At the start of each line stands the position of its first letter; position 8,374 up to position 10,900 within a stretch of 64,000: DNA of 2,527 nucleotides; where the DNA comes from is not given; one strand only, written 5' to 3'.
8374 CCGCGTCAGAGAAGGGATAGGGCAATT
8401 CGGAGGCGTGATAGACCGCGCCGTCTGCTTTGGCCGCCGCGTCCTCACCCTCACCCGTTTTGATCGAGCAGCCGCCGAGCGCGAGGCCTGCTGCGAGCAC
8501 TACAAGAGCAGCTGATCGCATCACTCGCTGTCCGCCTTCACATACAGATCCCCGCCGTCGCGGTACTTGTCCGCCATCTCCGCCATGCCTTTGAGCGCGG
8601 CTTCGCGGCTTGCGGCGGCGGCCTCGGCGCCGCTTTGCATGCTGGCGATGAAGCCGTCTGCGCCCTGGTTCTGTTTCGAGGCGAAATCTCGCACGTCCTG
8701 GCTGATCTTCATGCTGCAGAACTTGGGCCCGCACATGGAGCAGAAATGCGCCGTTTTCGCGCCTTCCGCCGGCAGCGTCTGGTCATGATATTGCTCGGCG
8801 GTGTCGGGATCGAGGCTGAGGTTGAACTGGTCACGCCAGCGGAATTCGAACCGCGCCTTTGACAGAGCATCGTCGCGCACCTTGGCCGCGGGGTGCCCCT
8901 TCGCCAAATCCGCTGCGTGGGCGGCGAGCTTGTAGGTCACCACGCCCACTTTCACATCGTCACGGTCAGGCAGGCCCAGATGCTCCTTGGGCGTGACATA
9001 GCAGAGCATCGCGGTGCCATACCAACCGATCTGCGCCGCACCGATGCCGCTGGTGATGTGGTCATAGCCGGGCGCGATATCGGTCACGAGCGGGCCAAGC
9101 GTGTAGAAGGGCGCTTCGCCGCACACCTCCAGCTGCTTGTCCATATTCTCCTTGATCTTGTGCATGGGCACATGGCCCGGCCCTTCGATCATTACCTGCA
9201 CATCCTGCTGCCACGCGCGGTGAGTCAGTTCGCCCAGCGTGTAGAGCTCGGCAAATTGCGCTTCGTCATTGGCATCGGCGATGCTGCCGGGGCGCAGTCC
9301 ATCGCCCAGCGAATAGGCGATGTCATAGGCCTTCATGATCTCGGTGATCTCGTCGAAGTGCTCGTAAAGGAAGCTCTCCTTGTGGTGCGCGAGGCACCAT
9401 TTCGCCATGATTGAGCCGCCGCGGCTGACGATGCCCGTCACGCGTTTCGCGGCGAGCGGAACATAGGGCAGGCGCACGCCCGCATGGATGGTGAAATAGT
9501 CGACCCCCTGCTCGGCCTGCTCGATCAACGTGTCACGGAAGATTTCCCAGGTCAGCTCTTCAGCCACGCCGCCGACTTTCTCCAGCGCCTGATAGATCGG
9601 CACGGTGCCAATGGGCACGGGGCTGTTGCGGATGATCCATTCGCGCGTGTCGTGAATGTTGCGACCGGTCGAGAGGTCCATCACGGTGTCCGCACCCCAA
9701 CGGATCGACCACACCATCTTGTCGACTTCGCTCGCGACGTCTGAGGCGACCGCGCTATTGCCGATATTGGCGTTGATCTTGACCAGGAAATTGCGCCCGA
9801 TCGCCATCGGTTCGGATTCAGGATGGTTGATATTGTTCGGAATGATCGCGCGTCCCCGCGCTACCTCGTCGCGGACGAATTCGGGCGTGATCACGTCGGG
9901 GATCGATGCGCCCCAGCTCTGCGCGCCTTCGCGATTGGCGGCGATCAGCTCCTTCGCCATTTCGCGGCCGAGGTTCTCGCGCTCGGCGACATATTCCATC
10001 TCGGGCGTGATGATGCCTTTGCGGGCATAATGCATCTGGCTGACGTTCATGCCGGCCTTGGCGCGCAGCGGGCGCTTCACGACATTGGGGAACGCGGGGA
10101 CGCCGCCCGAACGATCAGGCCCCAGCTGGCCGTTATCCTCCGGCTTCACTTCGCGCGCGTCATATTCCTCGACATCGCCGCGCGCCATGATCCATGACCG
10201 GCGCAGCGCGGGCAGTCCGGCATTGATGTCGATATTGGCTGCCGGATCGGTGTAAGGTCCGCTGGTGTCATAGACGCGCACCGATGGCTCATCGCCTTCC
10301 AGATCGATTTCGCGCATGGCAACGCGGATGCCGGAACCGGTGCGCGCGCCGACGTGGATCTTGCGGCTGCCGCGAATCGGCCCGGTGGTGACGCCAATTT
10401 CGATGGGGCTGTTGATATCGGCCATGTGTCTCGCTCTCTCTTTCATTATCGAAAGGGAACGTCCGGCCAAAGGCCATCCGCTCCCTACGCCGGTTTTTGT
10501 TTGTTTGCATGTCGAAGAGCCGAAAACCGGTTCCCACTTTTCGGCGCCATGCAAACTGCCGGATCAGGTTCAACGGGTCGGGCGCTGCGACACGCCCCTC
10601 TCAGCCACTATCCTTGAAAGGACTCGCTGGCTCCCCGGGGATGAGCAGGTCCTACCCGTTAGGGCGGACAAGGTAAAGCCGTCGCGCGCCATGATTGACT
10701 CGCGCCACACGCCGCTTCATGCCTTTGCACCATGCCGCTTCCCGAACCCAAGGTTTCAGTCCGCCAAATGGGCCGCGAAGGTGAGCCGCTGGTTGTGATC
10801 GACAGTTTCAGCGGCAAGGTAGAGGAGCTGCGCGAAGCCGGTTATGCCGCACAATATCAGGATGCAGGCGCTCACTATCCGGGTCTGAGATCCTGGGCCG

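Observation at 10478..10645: TPP riboswitch with a ~60-nt palindromic repeat inserted in loop L5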

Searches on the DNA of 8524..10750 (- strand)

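Call 4: search_rna_families(source=window, start=10350, end=10750, threshold=evalue, max_evalue=10, show_alignments=5)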
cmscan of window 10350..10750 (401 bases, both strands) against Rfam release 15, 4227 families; matches with E-value up to 10: 3.
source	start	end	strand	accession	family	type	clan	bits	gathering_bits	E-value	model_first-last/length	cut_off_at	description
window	10465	10647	-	RF00059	TPP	Cis-reg; riboswitch;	-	47.5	54.3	2.1e-08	1-105/105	no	TPP riboswitch aptamer (THI element)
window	10483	10560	-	RF02600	BASRCI27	Gene; sRNA;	-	16.2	59.8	0.34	1-167/167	no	Brucella sRNA CI27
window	10384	10406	+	RF01122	sR39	Gene; snRNA; snoRNA; CD-box;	-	9.4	50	8.3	1-56/56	no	Small nucleolar RNA sR39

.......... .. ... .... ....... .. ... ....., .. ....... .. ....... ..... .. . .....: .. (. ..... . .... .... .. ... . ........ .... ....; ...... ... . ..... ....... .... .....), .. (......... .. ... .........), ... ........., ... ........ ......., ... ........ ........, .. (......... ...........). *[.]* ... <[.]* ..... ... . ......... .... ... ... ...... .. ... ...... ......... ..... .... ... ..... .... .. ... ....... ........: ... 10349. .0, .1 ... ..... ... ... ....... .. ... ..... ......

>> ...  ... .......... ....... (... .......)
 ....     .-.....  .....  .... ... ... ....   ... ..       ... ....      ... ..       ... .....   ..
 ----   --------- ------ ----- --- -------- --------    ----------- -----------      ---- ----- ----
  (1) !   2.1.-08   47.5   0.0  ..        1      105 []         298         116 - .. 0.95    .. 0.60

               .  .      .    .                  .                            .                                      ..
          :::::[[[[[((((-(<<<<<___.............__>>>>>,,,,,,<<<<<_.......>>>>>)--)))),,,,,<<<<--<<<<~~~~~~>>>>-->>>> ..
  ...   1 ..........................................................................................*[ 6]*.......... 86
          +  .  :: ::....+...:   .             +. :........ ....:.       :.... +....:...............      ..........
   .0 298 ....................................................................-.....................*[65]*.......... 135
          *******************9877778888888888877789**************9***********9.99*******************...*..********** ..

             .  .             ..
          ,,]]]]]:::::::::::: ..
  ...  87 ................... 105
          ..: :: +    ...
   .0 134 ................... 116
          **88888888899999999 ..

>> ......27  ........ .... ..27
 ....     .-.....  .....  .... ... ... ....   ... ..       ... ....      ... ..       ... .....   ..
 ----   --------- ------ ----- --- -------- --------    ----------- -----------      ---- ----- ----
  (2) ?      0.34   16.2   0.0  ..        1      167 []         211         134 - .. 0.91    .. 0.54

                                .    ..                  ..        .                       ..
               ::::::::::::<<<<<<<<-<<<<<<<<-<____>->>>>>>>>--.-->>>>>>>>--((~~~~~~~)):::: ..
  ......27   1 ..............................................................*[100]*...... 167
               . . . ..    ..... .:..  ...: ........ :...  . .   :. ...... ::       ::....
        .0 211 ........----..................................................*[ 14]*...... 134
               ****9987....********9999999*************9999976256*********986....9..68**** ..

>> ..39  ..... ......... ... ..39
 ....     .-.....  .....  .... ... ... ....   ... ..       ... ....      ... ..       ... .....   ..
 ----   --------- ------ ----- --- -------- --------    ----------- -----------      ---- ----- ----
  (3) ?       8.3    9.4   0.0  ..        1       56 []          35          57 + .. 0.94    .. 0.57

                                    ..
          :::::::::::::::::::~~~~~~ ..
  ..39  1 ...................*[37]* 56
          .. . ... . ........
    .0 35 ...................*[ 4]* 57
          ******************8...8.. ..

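Call 18: search_dna_similar(query=window:10494-10558:-, collection=plasmids, mode=distant, max_evalue=10, max_rows=40)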
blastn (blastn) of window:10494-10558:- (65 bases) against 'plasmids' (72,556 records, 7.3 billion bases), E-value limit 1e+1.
Records with a match: 150; places in all: 209; records where one place covers at least 80% of the query: 0.
Best place of each record, by identity: >=99% 23; 95-99% 7; 90-95% 34; 80-90% 83; 60-80% 3.
By first word of the organism name: Rhizobium 91; Agrobacterium 10; Sphingobium 9; Sinorhizobium 8; Shinella 6; Vibrio 5; Neorhizobium 3; Roseinatronobacter 2; Terrarubrum 2; Nitratireductor 2; and 11 more.
By predicted mobility (MOB-suite, as given by PLSDB): non-mobilizable 85; conjugative 59; mobilizable 6.
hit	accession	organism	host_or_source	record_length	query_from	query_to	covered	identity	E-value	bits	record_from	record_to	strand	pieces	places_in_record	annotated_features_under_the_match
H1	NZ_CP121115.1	Roseinatronobacter sp. S2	cell culture,Alkaline Spring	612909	7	52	71%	80.9%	1e-1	42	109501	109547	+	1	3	none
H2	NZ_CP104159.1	Rhizobium sp. CB3060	Leucaena leucocephala,cell culture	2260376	17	63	72%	78.7%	4e-1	39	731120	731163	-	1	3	record has no annotation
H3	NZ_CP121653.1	Rhizobium sp. CB3171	Calliandra calothyrsus,cell culture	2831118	17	63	72%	78.7%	4e-1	39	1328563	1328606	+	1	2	record has no annotation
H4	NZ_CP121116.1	Roseinatronobacter sp. S2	cell culture,Alkaline Spring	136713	7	52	71%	78.3%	4e-1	39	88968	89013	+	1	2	none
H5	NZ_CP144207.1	Sinorhizobium chiapasense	mixed culture,rhizosphere soil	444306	2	39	58%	84.2%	4e-1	39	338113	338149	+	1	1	electron transfer flavoprotein subunit beta/FixA family protein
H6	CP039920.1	Agrobacterium tumefaciens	-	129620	5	39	54%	91.4%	2e-4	51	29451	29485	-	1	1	none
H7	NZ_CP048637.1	Rhizobium oryzihabitans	cell,root,the root of rice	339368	5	39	54%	91.4%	2e-4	51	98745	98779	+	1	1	none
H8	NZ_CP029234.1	Sinorhizobium fredii CCBAU 45436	Glycine max,cell culture,plant root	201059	7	39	51%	90.9%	3e-3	47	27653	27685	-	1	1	none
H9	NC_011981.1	Allorhizobium ampelinum S4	Vitis vinifera cv. 'Izsaki Sarfeher'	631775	7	39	51%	90.9%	3e-3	47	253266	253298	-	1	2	thioesterase domain-containing protein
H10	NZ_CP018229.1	Rhizobium leguminosarum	Vavilovia formosa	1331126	7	39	51%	90.9%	3e-3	47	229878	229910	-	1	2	record has no annotation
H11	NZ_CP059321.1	Rhizorhabdus wittichii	Enrichment culture,Wastewater treatment ...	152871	8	40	51%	90.9%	3e-3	47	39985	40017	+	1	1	none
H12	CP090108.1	Rhizobium leguminosarum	Trifolium ambiguum,Cell culture,Plant ...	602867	7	39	51%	90.9%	3e-3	47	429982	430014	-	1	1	none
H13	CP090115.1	Rhizobium leguminosarum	Trifolium ambiguum,Cell culture,Plant ...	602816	7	39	51%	90.9%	3e-3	47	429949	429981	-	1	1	none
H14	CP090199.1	Rhizobium leguminosarum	Trifolium ambiguum,Cell culture,nodule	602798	7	39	51%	90.9%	3e-3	47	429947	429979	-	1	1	none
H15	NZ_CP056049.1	Agrobacterium vitis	Vitis vinifera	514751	7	39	51%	90.9%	3e-3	47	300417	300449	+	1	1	hypothetical protein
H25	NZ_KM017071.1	Sphingomonas sp. JE1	-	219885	7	41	54%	85.7%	1e-1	42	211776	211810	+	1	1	none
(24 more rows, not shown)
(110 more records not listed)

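Call 21: get_annotated_region(hit=H11, flank=1500)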
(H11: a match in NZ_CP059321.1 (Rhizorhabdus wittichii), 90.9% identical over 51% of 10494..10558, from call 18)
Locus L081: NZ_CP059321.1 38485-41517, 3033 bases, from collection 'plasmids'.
description: Rhizorhabdus wittichii strain MPO218 plasmid pUPO218, complete sequence
organism: Rhizorhabdus wittichii (NCBI taxid 160791)
taxonomy: Bacteria; Pseudomonadota; Alphaproteobacteria; Sphingomonadales; Sphingomonadaceae; Rhizorhabdus; Rhizorhabdus wittichii
host: -; source: Enrichment culture,Wastewater treatment of pharmaceutical company; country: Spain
typing (MOB-suite, as given by PLSDB): conjugative; relaxase MOBP; mating-pair formation MPF_T
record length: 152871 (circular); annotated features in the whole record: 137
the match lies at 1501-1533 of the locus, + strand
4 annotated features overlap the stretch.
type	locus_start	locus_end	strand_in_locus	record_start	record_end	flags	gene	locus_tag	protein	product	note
CDS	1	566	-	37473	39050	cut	-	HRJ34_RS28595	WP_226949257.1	AMP-binding protein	-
CDS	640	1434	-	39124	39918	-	-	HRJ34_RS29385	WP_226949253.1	amidohydrolase family protein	-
CDS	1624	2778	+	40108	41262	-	-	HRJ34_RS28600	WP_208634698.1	Gfo/Idh/MocA family oxidoreductase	-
CDS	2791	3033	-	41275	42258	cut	-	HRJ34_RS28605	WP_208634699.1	hypothetical protein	-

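Call 23: get_annotated_region(hit=H1, flank=1500)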
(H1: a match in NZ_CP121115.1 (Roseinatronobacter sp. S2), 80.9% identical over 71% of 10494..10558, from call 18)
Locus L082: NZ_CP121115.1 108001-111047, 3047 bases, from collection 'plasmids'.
description: Roseinatronobacter sp. S2 plasmid unnamed2, complete sequence
organism: Roseinatronobacter sp. S2 (NCBI taxid 3035471)
taxonomy: Bacteria; Pseudomonadota; Alphaproteobacteria; Rhodobacterales; Paracoccaceae; Roseinatronobacter; Roseinatronobacter sp. S2
host: -; source: cell culture,Alkaline Spring; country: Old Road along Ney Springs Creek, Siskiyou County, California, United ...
typing (MOB-suite, as given by PLSDB): non-mobilizable
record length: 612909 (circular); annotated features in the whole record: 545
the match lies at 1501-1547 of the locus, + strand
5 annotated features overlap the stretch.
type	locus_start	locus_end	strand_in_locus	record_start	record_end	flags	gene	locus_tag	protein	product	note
CDS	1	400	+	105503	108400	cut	fdhF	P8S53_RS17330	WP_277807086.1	formate dehydrogenase subunit alpha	GO:0015942 - formate metabolic process [Evidence IEA]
CDS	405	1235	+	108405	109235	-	fdhD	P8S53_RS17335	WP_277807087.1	formate dehydrogenase accessory sulfurtransferase FdhD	GO:0009061 - anaerobic respiration [Evidence IEA]; GO:0015942 - formate metabolic process [Evidence IEA]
CDS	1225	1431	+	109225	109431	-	-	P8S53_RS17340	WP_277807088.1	formate dehydrogenase subunit delta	-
CDS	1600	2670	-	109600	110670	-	-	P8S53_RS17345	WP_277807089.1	AbrB family transcriptional regulator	-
CDS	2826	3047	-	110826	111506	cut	-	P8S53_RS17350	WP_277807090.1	GntR family transcriptional regulator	-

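Call 24: get_annotated_region(hit=H25, flank=1500)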
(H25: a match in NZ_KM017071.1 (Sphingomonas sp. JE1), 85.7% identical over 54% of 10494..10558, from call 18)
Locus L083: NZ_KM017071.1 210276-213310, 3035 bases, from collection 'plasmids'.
description: Sphingomonas sp. JE1 plasmid pJE1, complete sequence
organism: Sphingomonas sp. JE1 (NCBI taxid 1628059)
taxonomy: Bacteria; Pseudomonadota; Alphaproteobacteria; Sphingomonadales; Sphingomonadaceae; Sphingomonas; Sphingomonas sp. JE1
host: -; source: -; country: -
typing (MOB-suite, as given by PLSDB): mobilizable; relaxase MOBP
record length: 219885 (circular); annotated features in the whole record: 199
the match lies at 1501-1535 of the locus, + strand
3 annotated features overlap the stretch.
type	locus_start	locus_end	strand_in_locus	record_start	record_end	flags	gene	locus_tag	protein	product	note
CDS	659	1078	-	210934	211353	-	-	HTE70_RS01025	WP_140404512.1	type II toxin-antitoxin system PemK/MazF family toxin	-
CDS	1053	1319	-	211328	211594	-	-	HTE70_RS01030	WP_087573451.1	type II toxin-antitoxin system Phd/YefM family antitoxin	-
CDS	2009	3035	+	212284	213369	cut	-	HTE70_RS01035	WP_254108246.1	AAA family ATPase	-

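Call 25: get_annotated_region(hit=H6, flank=1500)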
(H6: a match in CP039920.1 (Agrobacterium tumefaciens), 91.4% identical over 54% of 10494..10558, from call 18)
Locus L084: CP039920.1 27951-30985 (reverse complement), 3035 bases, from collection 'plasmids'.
description: Agrobacterium tumefaciens strain CFBP6626 plasmid pAtCFBP6626c, complete sequence
organism: Agrobacterium tumefaciens (NCBI taxid 358)
taxonomy: Bacteria; Pseudomonadota; Alphaproteobacteria; Hyphomicrobiales; Rhizobiaceae; Agrobacterium; Agrobacterium tumefaciens
host: -; source: -; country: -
typing (MOB-suite, as given by PLSDB): non-mobilizable
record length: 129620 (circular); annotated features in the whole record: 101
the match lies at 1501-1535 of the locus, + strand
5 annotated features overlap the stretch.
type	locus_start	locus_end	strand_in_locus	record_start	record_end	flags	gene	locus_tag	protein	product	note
CDS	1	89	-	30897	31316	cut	-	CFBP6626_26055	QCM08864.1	hypothetical protein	-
CDS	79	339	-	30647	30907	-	-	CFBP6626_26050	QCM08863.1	type II toxin-antitoxin system Phd/YefM family antitoxin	-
CDS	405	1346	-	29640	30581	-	-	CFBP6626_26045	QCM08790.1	DUF2493 domain-containing protein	-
CDS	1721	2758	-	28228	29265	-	-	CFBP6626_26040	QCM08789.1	DNA primase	-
CDS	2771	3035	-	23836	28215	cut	-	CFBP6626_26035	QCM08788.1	methylase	-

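Call 69: search_dna_similar(query=window:10465-10647:-, collection=plasmids, mode=distant, max_evalue=0.01, max_rows=25)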
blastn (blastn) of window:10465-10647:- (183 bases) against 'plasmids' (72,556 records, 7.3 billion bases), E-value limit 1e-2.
Records with a match: 10; places in all: 10; records where one place covers at least 80% of the query: 0.
Best place of each record, by identity: >=99% 7; 90-95% 3.
By first word of the organism name: Rhizobium 8; Agrobacterium 1; Terrarubrum 1.
By predicted mobility (MOB-suite, as given by PLSDB): conjugative 8; non-mobilizable 2.
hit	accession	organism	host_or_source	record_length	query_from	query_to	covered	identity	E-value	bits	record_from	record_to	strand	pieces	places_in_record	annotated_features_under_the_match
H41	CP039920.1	Agrobacterium tumefaciens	-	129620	94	128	19%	91.4%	1e-3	51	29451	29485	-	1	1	none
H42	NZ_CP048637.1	Rhizobium oryzihabitans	cell,root,the root of rice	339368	94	128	19%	91.4%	1e-3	51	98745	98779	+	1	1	none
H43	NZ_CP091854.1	Terrarubrum flagellatum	cell culture,forest soil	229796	96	126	17%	93.5%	3e-3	48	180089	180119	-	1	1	none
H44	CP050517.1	Rhizobium leguminosarum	Trifolium repens,cell culture,root ...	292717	103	128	14%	100.0%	3e-3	48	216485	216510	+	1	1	none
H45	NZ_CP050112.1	Rhizobium leguminosarum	Trifolium repens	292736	103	128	14%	100.0%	3e-3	48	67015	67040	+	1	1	none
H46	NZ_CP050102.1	Rhizobium leguminosarum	Trifolium pratense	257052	103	128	14%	100.0%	3e-3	48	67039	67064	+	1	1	none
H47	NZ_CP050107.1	Rhizobium leguminosarum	Trifolium repens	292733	103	128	14%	100.0%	3e-3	48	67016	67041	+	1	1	none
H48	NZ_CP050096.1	Rhizobium leguminosarum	Trifolium pratense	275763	103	128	14%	100.0%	3e-3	48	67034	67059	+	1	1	none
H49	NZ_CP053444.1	Rhizobium brockwellii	Trifolium repens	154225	103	128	14%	100.0%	3e-3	48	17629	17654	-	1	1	none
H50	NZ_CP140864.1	Rhizobium leguminosarum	Trifolium pratense,whole organism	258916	103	128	14%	100.0%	3e-3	48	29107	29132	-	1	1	none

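Call 73: build_rna_model(alignment_id=A1, structure=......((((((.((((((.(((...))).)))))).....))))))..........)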
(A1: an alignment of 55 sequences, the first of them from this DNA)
Model R1 built from alignment A1 (55 sequences, 57 columns); structure: as given.
model positions 56; base pairs 15; branch points 0; effective number of sequences 45.97; information 0.994 bits per position. Calibrated on 0.2 Mb of random sequence (short: E-values are rough).
structure used (alignment columns):
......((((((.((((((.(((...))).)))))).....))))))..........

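Call 74: search_rna_families(sources=[L205, L206, L207, L208, L225, L018], threshold=evalue, max_evalue=0.001, show_alignments=0)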
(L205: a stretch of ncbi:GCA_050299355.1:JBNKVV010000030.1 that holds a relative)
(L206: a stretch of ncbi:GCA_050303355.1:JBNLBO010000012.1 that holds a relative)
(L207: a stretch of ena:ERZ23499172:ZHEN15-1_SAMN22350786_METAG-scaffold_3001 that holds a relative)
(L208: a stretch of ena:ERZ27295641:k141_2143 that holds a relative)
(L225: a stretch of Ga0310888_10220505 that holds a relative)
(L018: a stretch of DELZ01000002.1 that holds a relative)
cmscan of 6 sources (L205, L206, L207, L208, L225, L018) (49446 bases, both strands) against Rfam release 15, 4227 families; matches with E-value up to 0.001: 5.
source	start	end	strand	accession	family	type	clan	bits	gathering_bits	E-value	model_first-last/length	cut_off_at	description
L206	2125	2233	+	RF00059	TPP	Cis-reg; riboswitch;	-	63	54.3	4.1e-10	1-105/105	no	TPP riboswitch aptamer (THI element)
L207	644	751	+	RF00059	TPP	Cis-reg; riboswitch;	-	53.4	54.3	9.2e-08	1-105/105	no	TPP riboswitch aptamer (THI element)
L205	2771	2939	+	RF00059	TPP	Cis-reg; riboswitch;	-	43.5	54.3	2.5e-05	1-105/105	no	TPP riboswitch aptamer (THI element)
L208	2261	2408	+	RF00059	TPP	Cis-reg; riboswitch;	-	42.8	54.3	3.8e-05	1-105/105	no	TPP riboswitch aptamer (THI element)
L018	9815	9946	+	RF00059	TPP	Cis-reg; riboswitch;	-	41.2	54.3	9.1e-05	7-92/105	no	TPP riboswitch aptamer (THI element)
